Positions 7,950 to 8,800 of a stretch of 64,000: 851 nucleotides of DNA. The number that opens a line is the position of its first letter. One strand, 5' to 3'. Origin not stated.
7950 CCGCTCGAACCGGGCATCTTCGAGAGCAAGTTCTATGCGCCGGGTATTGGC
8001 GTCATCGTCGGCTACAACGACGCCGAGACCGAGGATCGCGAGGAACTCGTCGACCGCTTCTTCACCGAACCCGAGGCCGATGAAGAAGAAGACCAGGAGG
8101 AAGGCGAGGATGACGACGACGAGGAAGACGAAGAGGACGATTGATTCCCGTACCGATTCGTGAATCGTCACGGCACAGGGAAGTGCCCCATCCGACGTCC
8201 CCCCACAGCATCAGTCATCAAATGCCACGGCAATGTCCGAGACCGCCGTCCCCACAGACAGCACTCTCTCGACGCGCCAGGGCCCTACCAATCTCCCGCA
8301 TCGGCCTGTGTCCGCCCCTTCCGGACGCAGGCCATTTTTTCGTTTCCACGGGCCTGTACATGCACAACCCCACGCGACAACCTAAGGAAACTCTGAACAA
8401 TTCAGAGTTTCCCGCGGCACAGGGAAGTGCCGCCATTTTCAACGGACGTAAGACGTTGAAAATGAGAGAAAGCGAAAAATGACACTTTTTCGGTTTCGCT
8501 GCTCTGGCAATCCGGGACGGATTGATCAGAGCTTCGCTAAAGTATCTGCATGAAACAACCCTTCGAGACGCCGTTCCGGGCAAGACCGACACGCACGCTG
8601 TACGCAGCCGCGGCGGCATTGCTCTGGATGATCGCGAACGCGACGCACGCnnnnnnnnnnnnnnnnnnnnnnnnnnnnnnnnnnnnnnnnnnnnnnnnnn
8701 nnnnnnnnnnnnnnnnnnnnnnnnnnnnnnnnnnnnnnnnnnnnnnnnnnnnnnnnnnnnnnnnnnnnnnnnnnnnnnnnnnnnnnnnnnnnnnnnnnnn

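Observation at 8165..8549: ~120-bp structured element with GGCAC-N6-GTGCC palindrome shared by two distant operon leaders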

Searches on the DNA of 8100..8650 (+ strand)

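Call 7: search_rna_families(source=window, start=8100, end=8650, threshold=evalue, max_evalue=10, show_alignments=3)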
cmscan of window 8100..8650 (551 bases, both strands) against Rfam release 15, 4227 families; matches with E-value up to 10: 4.
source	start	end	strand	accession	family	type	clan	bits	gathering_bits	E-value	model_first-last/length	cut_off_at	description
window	8119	8204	-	RF04303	MIR162_2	Gene; miRNA;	CL00150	20.8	103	0.057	1-135/135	no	MIR162_2 microRNA precursor family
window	8109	8215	-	RF01059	mir-598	Gene; miRNA;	-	18.7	69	0.4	1-80/80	no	mir-598 microRNA precursor family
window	8561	8645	-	RF02674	AsdA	Gene; antisense;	-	15.3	52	1.7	1-81/81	no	antisense RNA of dnaA mRNA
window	8137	8187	+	RF04320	RsmV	Gene; sRNA;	CL00106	12.2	100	0.37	128-177/196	no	RsmV RNA family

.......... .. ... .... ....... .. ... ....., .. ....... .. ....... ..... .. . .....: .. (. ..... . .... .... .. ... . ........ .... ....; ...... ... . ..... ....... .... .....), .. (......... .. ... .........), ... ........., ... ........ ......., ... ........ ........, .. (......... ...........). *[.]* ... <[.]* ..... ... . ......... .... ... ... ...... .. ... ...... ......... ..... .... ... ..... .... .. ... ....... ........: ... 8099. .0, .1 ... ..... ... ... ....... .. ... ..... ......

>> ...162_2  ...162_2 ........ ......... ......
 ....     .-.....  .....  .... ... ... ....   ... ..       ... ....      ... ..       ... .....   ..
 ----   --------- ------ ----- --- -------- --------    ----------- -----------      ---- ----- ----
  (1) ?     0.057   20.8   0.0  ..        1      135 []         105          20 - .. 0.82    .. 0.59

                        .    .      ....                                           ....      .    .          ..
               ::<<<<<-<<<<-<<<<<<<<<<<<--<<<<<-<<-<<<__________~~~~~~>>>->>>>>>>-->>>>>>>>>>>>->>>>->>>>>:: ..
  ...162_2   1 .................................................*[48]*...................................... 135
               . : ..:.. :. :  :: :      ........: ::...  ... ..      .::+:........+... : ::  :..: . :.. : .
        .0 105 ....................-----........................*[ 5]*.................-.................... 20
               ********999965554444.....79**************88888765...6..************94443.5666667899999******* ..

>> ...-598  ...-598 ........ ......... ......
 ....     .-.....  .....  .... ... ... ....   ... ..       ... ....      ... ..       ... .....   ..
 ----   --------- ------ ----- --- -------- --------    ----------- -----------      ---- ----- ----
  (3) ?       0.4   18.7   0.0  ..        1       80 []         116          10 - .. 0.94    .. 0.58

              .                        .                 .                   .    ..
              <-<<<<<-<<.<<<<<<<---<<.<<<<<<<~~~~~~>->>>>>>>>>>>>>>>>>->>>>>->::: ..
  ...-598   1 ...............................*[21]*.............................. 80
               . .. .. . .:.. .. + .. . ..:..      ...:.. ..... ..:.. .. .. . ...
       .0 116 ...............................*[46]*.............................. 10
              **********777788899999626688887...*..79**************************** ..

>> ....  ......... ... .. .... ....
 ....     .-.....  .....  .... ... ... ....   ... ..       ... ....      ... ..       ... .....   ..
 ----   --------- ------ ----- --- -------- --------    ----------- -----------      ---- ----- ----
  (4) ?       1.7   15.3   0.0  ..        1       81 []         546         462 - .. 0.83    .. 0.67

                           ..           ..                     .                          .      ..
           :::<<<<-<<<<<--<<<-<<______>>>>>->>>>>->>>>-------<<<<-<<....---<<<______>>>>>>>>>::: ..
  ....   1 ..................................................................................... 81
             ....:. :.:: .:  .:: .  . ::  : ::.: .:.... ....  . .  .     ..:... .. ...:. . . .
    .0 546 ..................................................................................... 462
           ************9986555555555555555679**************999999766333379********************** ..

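Call 23: build_rna_model(alignment_id=A3)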
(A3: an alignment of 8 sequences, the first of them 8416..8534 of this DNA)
Model R1 built from alignment A3 (8 sequences, 121 columns); structure: RNAalifold consensus.
model positions 117; base pairs 34; branch points 3; effective number of sequences 1.64; information 0.59 bits per position. Calibrated on 0.2 Mb of random sequence (short: E-values are rough).
structure used (alignment columns):
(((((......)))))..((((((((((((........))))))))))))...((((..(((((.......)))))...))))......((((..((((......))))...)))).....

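Call 24: search_with_rna_model(model_id=R1, source=window, filters=off, max_evalue=10, show_alignments=4)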
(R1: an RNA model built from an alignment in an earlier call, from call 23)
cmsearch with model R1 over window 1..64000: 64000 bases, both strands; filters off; matches with E-value up to 10: 31.
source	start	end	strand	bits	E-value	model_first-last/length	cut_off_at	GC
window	8416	8534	+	106.6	1.5e-24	1-117/117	no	0.49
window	55152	55270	+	92.4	4.5e-21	1-117/117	no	0.54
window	54879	54997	-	57.1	1.9e-12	1-117/117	no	0.48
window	45833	45951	+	26.7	5.5e-05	1-117/117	no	0.52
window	8172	8187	+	16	0.023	1-16/117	no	0.69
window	8434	8464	-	11.6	0.26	19-49/117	no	0.39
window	8379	8431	-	10.7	0.45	1-117/117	no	0.51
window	29592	29713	+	9.6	0.82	1-117/117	no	0.6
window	55167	55259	-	9.2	1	1-117/117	no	0.52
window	51406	51518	-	9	1.2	1-117/117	no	0.63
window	29216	29325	+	8.6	1.5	1-117/117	no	0.67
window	45030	45144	-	8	2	1-117/117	no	0.66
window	752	834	+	7.9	2.2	1-117/117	no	0.73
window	37217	37326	+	7.9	2.2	1-117/117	no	0.67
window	7725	7828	+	7.8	2.3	1-117/117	no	0.67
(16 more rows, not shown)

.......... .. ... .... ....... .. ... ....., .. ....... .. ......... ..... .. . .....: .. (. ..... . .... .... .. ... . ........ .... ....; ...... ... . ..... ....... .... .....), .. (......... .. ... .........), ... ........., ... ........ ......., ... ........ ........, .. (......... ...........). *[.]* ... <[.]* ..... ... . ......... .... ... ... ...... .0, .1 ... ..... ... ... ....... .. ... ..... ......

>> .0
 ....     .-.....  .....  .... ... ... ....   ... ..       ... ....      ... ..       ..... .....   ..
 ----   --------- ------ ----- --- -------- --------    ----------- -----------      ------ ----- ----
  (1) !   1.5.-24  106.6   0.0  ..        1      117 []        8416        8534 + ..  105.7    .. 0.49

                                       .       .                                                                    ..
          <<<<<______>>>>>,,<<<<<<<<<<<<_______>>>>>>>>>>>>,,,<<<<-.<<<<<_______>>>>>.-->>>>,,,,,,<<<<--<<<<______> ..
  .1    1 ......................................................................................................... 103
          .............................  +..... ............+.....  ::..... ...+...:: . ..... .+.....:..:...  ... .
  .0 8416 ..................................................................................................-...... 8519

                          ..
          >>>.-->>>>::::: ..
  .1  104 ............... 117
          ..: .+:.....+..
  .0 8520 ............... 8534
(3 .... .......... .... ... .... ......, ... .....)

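Call 26: search_with_rna_model(model_id=R1, sources=[window, L001, L002, L003, L006, L007, L008, L009, L010, L011, L012, L014, L017, L022, L023, L024, L025, L026, L027, L028, L030, L031, L032, L034, L035, L037, L038, L039, L040, L041, L042, L043, L044, L045, L047, L050, L052, L053, L054, L055, L056, L057, L060, L061, L063, L064, L065, L067, L068, L069, L070, L071, L072, L073, L074, L075, L076, L077, L078, L080, L081, L082, L083, L084, L085, L086, L087, L088, L089, L090, L091, L092, L093, L094, L095, L096, L097, L098, L099, L100, L101, L102, L103, L104, L105, L106, L107, L108, L109, L110, L111, L112, L113, L114, L115, L116, L117, L118, L119, L120], max_evalue=0.01, make_alignment=true)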
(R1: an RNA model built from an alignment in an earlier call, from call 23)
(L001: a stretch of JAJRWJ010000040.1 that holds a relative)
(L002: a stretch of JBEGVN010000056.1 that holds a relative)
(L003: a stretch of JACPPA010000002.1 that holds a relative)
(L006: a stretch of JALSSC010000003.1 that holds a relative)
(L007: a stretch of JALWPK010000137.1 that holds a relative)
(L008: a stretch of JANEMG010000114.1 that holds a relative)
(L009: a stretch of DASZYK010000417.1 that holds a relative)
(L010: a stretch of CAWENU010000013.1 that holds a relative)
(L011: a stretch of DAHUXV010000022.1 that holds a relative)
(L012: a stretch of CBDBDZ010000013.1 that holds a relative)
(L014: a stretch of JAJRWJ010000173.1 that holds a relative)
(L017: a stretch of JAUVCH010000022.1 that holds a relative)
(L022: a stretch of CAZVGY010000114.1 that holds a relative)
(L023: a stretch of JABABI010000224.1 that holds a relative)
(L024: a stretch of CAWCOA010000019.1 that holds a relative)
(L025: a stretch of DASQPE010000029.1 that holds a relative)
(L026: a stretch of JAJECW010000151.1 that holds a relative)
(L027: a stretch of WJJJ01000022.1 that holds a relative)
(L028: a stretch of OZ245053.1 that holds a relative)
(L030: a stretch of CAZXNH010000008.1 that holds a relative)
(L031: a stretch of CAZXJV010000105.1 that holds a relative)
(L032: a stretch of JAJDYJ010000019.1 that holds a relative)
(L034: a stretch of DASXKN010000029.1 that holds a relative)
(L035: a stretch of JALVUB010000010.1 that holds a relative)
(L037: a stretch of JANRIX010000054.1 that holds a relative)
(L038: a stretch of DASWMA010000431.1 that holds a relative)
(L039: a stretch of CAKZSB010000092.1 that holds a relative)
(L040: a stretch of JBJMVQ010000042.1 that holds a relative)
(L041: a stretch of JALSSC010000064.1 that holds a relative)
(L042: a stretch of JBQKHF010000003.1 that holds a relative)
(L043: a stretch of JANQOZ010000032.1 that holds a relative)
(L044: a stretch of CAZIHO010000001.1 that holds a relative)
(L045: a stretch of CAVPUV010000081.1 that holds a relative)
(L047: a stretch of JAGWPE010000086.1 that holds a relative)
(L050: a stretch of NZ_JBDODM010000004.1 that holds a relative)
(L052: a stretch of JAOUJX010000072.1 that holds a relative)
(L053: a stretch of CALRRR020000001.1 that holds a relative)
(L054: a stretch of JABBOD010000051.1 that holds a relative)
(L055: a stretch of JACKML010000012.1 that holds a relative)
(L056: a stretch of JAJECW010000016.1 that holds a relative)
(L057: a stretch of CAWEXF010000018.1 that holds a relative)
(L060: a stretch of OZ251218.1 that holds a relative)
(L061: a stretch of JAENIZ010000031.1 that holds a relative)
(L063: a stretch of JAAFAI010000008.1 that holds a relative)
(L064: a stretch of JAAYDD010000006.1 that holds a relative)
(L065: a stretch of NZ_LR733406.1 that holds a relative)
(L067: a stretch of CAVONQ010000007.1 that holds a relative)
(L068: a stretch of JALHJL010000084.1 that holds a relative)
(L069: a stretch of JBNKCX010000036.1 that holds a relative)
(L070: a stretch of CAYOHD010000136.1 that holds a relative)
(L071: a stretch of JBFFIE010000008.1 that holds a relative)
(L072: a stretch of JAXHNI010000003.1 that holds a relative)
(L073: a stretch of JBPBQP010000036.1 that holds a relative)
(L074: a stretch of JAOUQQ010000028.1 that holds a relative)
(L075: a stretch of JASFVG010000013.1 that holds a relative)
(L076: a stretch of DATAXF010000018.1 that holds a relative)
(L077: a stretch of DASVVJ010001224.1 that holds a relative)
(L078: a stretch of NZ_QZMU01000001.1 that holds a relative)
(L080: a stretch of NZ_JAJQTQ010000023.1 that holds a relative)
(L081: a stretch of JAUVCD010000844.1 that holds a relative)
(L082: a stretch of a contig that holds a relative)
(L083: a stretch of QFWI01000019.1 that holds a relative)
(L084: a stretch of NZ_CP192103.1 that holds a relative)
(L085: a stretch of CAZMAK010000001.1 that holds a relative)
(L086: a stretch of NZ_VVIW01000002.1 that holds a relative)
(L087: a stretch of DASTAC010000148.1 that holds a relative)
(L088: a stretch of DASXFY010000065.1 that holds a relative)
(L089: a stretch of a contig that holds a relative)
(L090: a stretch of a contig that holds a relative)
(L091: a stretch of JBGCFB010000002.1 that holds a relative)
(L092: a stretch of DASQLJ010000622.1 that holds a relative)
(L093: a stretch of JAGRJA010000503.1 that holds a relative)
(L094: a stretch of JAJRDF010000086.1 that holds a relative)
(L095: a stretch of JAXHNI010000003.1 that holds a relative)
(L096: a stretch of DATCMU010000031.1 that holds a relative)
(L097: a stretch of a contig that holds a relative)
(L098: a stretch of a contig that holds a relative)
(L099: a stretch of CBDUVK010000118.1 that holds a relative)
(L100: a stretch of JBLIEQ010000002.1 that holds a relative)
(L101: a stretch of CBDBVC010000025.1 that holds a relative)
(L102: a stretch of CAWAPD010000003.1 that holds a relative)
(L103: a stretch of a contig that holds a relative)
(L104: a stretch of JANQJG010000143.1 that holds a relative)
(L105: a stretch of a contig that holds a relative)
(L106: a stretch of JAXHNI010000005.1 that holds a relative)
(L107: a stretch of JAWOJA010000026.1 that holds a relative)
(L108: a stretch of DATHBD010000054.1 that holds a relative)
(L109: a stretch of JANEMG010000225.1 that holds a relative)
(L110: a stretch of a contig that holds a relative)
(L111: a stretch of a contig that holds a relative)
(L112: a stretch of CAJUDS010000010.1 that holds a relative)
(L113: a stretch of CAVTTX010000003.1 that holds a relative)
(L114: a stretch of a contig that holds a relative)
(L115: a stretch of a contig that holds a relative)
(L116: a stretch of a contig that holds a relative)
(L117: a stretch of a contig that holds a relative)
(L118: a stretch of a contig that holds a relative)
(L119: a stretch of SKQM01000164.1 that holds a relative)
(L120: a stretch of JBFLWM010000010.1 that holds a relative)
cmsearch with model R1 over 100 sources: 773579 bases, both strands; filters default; matches with E-value up to 0.01: 48.
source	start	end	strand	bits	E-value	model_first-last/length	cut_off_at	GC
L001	2865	2981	+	114.6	1.9e-25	1-117/117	no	0.4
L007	2996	3115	+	113.4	3.9e-25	1-117/117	no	0.4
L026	2785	2900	+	113.1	4.5e-25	1-117/117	no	0.47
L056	43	158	+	113.1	4.5e-25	1-117/117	no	0.47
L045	6638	6753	+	110.5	1.9e-24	1-117/117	no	0.5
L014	187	303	+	110.1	2.4e-24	1-117/117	no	0.44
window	8416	8534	+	106.6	1.8e-23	1-117/117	no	0.49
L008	580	697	-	106.1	2.3e-23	1-117/117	no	0.45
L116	4667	4781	-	104.5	5.7e-23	1-117/117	no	0.42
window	55152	55270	+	92.4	5.4e-20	1-117/117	no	0.54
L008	6893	7009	+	88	6.5e-19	1-117/117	no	0.42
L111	2715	2850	+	82.8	1.2e-17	1-117/117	no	0.49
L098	5660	5742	-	70.9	1e-14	1-117/117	no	0.48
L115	504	624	-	68.5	3.7e-14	1-117/117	no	0.5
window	54879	54997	-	57.1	2.3e-11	1-117/117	no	0.48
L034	1229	1345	+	53.5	1.8e-10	1-117/117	no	0.72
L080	3490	3616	+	49.9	1.3e-09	1-117/117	no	0.65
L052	4068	4177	-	48.4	3.1e-09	1-117/117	no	0.38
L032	4434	4601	+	47.9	4.3e-09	1-117/117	no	0.58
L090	133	258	+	47.4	5.7e-09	1-117/117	no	0.44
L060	405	554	+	45.4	1.7e-08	1-117/117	no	0.51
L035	1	73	-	43.5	5e-08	1-77/117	3'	0.53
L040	7087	7205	+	42.1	1.1e-07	1-117/117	no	0.63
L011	589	694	-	41.8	1.3e-07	1-117/117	no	0.68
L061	2712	2820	+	40.6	2.6e-07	1-117/117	no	0.45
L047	7673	7777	+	40.4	2.8e-07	1-117/117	no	0.73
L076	4746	4852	+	39.5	4.8e-07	1-117/117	no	0.7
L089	4555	4659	+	38.2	9.8e-07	1-117/117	no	0.69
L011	761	865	-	36.2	3.1e-06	1-117/117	no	0.68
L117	2754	2876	+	35.7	4.1e-06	1-117/117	no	0.56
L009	2252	2355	+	33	1.8e-05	1-117/117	no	0.71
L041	2373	2486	-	31.7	3.9e-05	1-117/117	no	0.62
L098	1787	1879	-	30.4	8.2e-05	1-117/117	no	0.52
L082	2727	2871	+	27.4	0.00044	1-117/117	no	0.68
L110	7800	7878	+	27.3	0.00046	1-117/117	no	0.63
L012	7508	7636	+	26.8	0.00061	1-117/117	no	0.41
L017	2363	2481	-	26.5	0.00072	1-117/117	no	0.48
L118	6280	6413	+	26.1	0.00091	1-117/117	no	0.58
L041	2309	2443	+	25.9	0.001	1-117/117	no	0.59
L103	2894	2998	+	25.7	0.0011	1-117/117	no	0.74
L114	4245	4330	-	25.5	0.0013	1-117/117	no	0.43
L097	2251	2353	-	23.4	0.0041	1-117/117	no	0.41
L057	1683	1831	-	22.7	0.0062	1-117/117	no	0.72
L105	7543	7664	-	22.6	0.0064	1-117/117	no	0.57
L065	1357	1459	+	22.6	0.0066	1-117/117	no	0.64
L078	6617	6707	-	22.2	0.0082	1-117/117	no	0.73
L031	434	503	+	22.1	0.0085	1-117/117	no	0.7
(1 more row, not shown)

Alignment A4: 48 matches aligned to the model, 320 columns, each read 5' to 3' on its own strand. Consensus structure (alignment columns), stored with it:
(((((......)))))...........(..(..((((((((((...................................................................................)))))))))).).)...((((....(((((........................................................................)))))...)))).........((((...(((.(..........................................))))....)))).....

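Call 48: search_dna_similar(query=window:8385-8540:+, collection=plasmids, mode=distant, max_evalue=0.001, max_rows=20)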
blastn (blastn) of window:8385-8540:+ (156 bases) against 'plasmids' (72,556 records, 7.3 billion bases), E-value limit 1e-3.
No match.
